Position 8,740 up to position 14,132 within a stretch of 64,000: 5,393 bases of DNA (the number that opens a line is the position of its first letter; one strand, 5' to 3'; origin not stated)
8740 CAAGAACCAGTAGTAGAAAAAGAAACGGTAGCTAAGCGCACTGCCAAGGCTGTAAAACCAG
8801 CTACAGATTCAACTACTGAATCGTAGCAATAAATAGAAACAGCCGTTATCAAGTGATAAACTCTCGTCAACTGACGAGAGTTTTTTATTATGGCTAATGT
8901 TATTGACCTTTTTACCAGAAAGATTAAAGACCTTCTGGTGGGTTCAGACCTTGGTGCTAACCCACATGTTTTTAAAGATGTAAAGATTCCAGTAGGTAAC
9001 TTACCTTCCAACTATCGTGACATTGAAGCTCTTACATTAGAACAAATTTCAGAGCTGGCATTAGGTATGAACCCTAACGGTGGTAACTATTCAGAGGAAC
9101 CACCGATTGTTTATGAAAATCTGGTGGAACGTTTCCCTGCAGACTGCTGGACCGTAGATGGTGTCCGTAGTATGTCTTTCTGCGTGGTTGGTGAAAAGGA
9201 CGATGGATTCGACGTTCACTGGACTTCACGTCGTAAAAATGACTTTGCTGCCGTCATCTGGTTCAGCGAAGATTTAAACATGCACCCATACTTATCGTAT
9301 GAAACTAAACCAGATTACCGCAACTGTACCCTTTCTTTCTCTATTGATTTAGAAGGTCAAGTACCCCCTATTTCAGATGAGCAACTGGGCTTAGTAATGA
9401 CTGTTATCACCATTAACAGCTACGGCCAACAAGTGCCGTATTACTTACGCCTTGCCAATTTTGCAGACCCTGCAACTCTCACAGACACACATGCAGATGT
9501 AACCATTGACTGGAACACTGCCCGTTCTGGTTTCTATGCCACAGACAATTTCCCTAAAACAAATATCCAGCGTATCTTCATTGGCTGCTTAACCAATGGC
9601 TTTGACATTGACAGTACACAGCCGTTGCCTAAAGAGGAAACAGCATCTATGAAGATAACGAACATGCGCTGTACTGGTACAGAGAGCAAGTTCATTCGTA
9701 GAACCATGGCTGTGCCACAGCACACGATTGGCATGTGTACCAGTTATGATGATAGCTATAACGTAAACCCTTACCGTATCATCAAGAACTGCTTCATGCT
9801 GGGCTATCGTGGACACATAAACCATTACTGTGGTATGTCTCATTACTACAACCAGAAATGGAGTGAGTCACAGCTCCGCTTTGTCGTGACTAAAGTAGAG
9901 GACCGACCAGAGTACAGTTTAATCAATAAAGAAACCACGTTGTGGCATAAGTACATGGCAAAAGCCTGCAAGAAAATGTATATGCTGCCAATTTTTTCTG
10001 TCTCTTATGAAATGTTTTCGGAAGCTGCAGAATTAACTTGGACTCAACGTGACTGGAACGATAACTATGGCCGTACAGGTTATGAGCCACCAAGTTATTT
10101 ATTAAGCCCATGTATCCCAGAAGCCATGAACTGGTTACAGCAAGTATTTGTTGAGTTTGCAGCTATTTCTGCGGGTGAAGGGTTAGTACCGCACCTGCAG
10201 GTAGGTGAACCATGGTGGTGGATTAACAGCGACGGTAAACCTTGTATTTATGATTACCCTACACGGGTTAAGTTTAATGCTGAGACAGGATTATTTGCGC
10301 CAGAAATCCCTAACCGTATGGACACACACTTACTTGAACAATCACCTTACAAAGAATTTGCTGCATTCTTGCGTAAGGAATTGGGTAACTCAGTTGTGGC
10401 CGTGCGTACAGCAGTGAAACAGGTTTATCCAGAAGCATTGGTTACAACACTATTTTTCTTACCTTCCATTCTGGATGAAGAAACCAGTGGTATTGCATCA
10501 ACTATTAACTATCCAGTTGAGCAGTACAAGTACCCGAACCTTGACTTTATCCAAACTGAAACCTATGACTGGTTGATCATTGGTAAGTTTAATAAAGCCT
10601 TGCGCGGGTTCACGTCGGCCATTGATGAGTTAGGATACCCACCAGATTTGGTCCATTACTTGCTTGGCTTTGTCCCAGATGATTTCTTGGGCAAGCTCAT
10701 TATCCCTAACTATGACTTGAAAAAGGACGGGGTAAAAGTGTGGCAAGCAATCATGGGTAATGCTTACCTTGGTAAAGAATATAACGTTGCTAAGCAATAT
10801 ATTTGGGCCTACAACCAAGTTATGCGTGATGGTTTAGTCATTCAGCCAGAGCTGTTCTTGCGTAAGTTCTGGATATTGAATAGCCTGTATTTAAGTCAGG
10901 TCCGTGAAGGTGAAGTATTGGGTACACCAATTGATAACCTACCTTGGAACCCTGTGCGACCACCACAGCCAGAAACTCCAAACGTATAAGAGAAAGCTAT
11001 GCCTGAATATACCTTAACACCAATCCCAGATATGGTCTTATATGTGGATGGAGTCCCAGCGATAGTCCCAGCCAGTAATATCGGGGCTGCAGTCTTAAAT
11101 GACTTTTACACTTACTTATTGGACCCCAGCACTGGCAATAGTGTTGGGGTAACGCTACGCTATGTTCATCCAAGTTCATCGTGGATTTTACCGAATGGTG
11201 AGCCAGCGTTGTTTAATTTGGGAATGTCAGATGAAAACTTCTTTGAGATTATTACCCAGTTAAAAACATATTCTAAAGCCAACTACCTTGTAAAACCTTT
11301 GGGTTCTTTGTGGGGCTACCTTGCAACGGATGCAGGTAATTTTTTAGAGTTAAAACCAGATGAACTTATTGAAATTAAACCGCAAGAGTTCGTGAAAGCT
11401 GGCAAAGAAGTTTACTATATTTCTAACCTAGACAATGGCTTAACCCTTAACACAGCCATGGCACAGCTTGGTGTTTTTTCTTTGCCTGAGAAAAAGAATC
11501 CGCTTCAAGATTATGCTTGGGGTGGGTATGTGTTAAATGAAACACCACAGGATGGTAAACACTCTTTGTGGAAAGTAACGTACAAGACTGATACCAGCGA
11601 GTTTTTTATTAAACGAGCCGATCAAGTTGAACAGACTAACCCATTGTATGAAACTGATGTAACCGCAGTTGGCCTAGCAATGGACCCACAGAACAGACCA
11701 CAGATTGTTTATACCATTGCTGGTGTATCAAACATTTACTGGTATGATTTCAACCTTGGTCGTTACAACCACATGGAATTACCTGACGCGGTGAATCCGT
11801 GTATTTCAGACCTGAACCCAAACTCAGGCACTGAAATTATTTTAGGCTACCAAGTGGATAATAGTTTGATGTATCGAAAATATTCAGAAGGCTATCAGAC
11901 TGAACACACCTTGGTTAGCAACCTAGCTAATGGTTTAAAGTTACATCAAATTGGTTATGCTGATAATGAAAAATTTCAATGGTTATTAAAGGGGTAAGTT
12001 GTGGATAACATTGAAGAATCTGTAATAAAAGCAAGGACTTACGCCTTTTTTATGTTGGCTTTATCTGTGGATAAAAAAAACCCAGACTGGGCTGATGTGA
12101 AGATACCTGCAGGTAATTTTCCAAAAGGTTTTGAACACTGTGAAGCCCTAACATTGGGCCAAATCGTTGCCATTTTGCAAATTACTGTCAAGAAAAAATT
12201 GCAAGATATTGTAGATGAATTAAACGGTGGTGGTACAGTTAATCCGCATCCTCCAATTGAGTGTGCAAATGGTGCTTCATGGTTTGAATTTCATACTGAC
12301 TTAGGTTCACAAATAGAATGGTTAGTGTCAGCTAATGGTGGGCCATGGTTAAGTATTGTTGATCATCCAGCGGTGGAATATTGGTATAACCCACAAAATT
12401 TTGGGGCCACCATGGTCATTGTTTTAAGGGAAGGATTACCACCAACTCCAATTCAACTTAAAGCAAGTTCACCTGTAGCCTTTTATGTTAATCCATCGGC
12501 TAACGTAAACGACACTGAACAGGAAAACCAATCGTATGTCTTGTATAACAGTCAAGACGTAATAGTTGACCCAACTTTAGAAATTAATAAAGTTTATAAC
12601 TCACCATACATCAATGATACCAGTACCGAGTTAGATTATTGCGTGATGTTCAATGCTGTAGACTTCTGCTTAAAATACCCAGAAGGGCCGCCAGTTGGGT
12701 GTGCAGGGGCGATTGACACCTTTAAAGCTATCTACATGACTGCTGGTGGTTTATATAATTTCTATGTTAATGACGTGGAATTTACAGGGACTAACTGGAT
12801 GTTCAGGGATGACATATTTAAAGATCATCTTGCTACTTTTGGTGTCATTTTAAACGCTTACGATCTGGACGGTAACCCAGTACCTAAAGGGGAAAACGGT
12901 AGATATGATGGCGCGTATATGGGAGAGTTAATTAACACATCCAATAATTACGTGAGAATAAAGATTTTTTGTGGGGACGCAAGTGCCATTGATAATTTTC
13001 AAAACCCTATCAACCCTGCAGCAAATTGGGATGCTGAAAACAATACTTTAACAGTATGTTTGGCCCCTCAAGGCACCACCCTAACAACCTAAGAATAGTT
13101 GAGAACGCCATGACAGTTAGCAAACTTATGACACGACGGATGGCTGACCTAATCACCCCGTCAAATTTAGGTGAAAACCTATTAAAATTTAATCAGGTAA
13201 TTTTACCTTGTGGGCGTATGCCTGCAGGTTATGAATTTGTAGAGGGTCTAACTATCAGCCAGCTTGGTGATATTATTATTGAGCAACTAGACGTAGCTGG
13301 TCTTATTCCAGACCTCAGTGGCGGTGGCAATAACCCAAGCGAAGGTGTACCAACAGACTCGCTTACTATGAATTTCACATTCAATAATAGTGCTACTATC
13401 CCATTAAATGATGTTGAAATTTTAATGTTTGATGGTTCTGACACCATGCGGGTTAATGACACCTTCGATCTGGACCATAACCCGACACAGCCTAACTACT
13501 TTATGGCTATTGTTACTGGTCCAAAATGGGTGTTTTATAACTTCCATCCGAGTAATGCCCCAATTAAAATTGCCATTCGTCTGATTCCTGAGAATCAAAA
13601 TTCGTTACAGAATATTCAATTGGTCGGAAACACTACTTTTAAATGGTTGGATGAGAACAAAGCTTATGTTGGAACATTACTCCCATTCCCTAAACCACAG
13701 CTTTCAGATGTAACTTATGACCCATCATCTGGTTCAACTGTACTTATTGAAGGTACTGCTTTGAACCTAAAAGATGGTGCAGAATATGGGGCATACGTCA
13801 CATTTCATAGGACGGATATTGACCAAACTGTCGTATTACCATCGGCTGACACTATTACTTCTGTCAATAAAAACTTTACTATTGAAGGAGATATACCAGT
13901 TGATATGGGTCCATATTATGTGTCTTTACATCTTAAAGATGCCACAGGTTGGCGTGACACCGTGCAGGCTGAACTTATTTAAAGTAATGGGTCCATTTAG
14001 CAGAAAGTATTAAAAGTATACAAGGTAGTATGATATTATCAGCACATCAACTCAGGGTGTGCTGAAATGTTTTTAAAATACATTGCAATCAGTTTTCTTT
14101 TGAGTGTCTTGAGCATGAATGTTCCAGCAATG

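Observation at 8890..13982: Three paralogous proteins share a conserved N-terminal module ahead of divergent domains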

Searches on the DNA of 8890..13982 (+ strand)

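Call 7: search_dna_similar(query=window:8890-13982:+, collection=phages, mode=near, max_rows=20)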
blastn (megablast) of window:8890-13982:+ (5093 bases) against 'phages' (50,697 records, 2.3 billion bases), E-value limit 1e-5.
Records with a match: 5; places in all: 5; records where one place covers at least 80% of the query: 2.
Best place of each record, by identity: 95-99% 1; 90-95% 1; 80-90% 3.
By first word of the organism name: Acinetobacter 4; Escherichia 1.
By host as written in the record: Acinetobacter baumannii 2; Acinetobacter baumannii AB5075 1; Acinetobacter baumannii MRSN 423159 1; Escherichia coli K-12 1.
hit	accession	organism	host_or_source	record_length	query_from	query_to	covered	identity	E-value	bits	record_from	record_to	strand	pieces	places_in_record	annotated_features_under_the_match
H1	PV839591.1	Acinetobacter phage fJoAci01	Acinetobacter baumannii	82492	1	5093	100%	99.0%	0e+0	9123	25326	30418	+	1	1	non-contractile tail sheath protein | hypothetical protein (x2) | tail fiber protein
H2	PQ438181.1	Acinetobacter phage Mystique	Acinetobacter baumannii AB5075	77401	1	5093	100%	95.0%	0e+0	7989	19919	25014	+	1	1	hypothetical protein (x5) | putative tail fiber protein | putative capsid protein | ribosome_binding_site (x6)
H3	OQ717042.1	Acinetobacter phage EAb13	Acinetobacter baumannii MRSN 423159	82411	1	5068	65%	88.3%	0e+0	3927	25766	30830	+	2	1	hypothetical protein (x3) | tail fiber protein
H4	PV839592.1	Acinetobacter phage fJoAci04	Acinetobacter baumannii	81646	1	5068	65%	86.7%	0e+0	3633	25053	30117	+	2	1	non-contractile tail sheath protein | hypothetical protein (x2) | tail fiber protein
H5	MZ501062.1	Escherichia phage EmilHeitz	Escherichia coli K-12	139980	1307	1374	1%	84.5%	5e-8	68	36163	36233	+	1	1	lateral tail fiber protein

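Call 8: get_annotated_region(hit=H1, flank=6000)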
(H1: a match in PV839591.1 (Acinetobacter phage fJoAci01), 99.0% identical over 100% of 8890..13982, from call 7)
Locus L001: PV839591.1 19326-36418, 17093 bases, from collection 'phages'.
description: Acinetobacter phage fJoAci01, complete genome.
organism: Acinetobacter phage fJoAci01 (NCBI taxid 3446691)
taxonomy: Viruses
host: Acinetobacter baumannii; source: -; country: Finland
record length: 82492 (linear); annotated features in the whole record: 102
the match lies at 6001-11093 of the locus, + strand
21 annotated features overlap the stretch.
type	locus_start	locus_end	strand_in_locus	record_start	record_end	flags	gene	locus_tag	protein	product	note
CDS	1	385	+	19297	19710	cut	-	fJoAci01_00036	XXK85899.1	hypothetical protein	inference ab initio prediction:Prodigal:002006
CDS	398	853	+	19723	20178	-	-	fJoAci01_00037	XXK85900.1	hypothetical protein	annotation added by the Phagenomics pipeline HMM search module; inference pHANN structural prediction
CDS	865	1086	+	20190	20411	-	-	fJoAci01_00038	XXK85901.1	hypothetical protein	inference ab initio prediction:Prodigal:002006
CDS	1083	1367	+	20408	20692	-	-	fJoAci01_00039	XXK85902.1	hypothetical protein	inference ab initio prediction:Prodigal:002006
CDS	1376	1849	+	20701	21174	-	-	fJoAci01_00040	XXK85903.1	hypothetical protein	inference ab initio prediction:Prodigal:002006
CDS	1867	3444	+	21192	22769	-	-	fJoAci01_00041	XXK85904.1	DNA helicase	annotation added by the Phagenomics pipeline HMM search module; inference phrogs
CDS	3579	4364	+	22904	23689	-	-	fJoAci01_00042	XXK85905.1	hypothetical protein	inference ab initio prediction:Prodigal:002006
CDS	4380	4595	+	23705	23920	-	-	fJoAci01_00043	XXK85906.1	hypothetical protein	inference ab initio prediction:Prodigal:002006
CDS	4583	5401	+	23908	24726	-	-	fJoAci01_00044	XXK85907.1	exonuclease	annotation added by the Phagenomics pipeline HMM search module; inference phrogs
CDS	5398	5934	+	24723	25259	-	-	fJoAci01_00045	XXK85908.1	hypothetical protein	inference ab initio prediction:Prodigal:002006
CDS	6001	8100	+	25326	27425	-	-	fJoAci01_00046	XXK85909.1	non-contractile tail sheath protein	annotation added by the Phagenomics pipeline HMM search module; inference pVOGs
CDS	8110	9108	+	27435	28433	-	-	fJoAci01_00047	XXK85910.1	tail fiber protein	annotation added by the Phagenomics pipeline HMM search module; inference phrogs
CDS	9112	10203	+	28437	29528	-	-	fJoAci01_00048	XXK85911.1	hypothetical protein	inference ab initio prediction:Prodigal:002006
CDS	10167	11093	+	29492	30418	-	-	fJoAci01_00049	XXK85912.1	hypothetical protein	annotation added by the Phagenomics pipeline HMM search module; inference pHANN structural prediction; hypothetical CDS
CDS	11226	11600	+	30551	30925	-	-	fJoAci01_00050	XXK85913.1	hypothetical protein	inference ab initio prediction:Prodigal:002006; inference protein motif:all_phrogs:phrog_20669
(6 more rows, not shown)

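Call 9: get_annotated_region(hit=H2, flank=3000)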
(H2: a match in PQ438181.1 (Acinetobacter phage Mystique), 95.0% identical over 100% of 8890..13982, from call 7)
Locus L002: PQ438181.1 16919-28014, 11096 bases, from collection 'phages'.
description: Acinetobacter phage Mystique, complete genome.
organism: Acinetobacter phage Mystique (NCBI taxid 3373405)
taxonomy: Viruses; Duplodnaviria; Heunggongvirae; Uroviricota; Caudoviricetes
host: Acinetobacter baumannii AB5075; source: -; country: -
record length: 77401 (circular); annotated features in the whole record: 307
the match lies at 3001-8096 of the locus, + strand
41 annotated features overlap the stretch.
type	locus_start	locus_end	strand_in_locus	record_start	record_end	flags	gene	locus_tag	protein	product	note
CDS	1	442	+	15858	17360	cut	-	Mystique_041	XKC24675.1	putative chromatin remodeling complex ATPase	-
regulatory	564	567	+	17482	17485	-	-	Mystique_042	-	ribosome_binding_site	-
CDS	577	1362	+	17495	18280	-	-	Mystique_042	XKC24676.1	hypothetical protein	-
regulatory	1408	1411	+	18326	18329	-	-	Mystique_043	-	ribosome_binding_site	-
CDS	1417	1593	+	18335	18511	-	-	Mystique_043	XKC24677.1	hypothetical protein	-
regulatory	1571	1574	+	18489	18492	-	-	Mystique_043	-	ribosome_binding_site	-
CDS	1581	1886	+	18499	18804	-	-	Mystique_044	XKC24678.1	putative exonuclease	-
regulatory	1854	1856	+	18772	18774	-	-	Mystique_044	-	ribosome_binding_site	-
CDS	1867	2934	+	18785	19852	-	-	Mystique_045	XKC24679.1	hypothetical protein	-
regulatory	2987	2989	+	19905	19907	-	-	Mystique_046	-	ribosome_binding_site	-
CDS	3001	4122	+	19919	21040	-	-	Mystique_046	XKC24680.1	hypothetical protein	-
CDS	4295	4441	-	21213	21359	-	-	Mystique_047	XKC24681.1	hypothetical protein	-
regulatory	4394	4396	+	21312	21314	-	-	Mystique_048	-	ribosome_binding_site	-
CDS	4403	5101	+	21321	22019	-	-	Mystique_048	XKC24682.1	putative capsid protein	-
regulatory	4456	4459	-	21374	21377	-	-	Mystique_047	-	ribosome_binding_site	-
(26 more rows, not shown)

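Call 63: get_annotated_region(hit=H3, flank=1500)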
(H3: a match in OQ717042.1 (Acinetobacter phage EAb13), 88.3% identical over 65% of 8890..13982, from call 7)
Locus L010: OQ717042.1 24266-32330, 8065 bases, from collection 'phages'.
description: Acinetobacter phage EAb13, complete genome.
organism: Acinetobacter phage EAb13 (NCBI taxid 3036681)
taxonomy: Viruses; Duplodnaviria; Heunggongvirae; Uroviricota; Caudoviricetes
host: Acinetobacter baumannii MRSN 423159; source: raw sewage; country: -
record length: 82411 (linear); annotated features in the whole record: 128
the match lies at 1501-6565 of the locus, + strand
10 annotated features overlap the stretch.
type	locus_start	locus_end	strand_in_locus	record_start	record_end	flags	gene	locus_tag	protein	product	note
CDS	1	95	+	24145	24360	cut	-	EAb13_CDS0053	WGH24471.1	hypothetical protein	phrog=No_PHROG top_hit=No_PHROG; source=PHANOTATE score=-79.02364702423802 phase=0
CDS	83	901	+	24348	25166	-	-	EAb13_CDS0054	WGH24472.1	exonuclease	DNA|RNA and nucleotide metabolism; phrog=107 top_hit=NC_019402_p42 source=PHANOTATE score=-10962836.54938887 phase=0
CDS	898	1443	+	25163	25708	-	-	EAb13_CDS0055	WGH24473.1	hypothetical protein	phrog=No_PHROG top_hit=No_PHROG; source=PHANOTATE score=-13357.6377838922 phase=0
CDS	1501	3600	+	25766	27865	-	-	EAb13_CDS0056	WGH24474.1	hypothetical protein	phrog=6040 top_hit=KR698074_p186; source=PHANOTATE score=-1213301472405.09 phase=0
CDS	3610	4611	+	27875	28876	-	-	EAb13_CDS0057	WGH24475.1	tail fiber protein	tail; phrog=4950 top_hit=EU056923_p45 source=PHANOTATE score=-7538897651.597338 phase=0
CDS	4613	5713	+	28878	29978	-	-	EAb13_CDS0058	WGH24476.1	hypothetical protein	phrog=No_PHROG top_hit=No_PHROG; source=PHANOTATE score=-1356507064.3572235 phase=0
CDS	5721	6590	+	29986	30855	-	-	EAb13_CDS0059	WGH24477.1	hypothetical protein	phrog=No_PHROG top_hit=No_PHROG; source=PHANOTATE score=-43651059.77714855 phase=0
CDS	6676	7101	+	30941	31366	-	-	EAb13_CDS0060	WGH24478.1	hypothetical protein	phrog=20669 top_hit=p15148 VI_02558; source=PHANOTATE score=-391.8273532612193 phase=0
CDS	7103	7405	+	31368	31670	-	-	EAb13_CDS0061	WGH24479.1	hypothetical protein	phrog=No_PHROG top_hit=No_PHROG; source=PHANOTATE score=-90.48580533509296 phase=0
CDS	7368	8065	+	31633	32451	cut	-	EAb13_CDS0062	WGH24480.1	endolysin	head and packaging; phrog=1224 top_hit=p169005 VI_01095 source=PHANOTATE score=-27428.318649241784 phase=0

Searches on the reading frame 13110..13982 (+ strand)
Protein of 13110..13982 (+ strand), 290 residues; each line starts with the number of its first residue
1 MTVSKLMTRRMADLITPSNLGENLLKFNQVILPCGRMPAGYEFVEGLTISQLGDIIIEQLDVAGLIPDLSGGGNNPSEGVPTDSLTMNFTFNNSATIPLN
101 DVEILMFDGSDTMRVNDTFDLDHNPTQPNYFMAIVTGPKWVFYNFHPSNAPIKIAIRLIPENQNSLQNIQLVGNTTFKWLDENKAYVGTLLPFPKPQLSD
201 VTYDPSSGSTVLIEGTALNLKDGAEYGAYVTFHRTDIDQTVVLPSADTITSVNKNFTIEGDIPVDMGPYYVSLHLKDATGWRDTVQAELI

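Call 4: search_protein_families(library=phrogs, proteins=[window:13110-13982:+], max_evalue=0.01)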
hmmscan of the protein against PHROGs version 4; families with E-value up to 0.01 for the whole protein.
window:13110-13982:+ (290 aa): 0 families

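Call 5: search_protein_families(library=pfam, proteins=[window:13110-13982:+], max_evalue=0.01)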
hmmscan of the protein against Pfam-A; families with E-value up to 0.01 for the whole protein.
window:13110-13982:+ (290 aa): 0 families

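Call 20: search_solved_structures(query=window:13110-13982:+, max_evalue=1)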
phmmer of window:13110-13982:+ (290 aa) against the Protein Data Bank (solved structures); distinct sequences matched with E-value up to 1: 1.
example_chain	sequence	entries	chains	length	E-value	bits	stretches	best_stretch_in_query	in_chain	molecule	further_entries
4iqz_A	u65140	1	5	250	0.9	11.7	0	27-82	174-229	DNA-directed RNA polymerase subunit beta'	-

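Call 31: find_homologous_proteins(query=window:13110-13982:+, max_evalue=0.001)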
Query window:13110-13982:+ (290 aa): 2 proteins with E <= 0.001 among 666 candidates.
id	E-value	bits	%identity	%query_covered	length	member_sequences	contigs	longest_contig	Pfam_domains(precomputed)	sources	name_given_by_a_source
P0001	7.4e-176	601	91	100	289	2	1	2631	-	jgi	-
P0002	1.3e-162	558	84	100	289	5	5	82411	-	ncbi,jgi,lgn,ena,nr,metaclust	ncbi:hypothetical protein EAb13_CDS0059 [Acinetobacter phage EAb13]|nr:hypothetical protein EAb13_CD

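Call 72: predict_structure(alignment_id=A3)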
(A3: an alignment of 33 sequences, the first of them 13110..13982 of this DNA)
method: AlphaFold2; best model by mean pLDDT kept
length: 290 residues; sequences in the alignment: 33
mean_pLDDT: 62.5   pTM: 0.35
mean pLDDT of the five models: 62.5, 55.5, 52.3, 52.1, 47.4
residues with pLDDT >= 90: 0; 70-90: 103; 50-70: 124; < 50: 63
segments of 3 or more residues with pLDDT < 50: 61-95, 109-129
pLDDT, mean of each block of 10 residues (from residue 1): 57 65 77 85 87 72 42 34 42 48 56 39 41 53 58 65 60 59 67 53 62 71 78 77 81 80 67 77 60
secondary structure, 60 per line:
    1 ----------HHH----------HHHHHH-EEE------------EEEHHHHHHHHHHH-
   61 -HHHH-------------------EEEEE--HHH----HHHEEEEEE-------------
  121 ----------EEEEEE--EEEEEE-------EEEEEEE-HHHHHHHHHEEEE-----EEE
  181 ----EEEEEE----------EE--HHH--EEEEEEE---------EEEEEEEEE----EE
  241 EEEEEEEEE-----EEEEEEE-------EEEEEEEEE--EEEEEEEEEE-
elements in order: H24-29 E31-33 E46-48 H49-59 H62-65 E85-89 E102-107 E131-136 E139-144 E152-158 H160-168 E169-172 E178-180 E185-190 E210-216 E226-234 E239-249 E255-261 E269-277 E280-289

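Call 74: search_protein_families(library=pfam, proteins=[window:13110-13982:+], max_evalue=5)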
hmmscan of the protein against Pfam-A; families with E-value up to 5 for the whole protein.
window:13110-13982:+ (290 aa): 0 families

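Call 107: search_protein_families(library=ncbifam, proteins=[window:13110-13982:+], max_evalue=0.1)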
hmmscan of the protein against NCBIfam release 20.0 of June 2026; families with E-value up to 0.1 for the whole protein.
window:13110-13982:+ (290 aa): 0 families
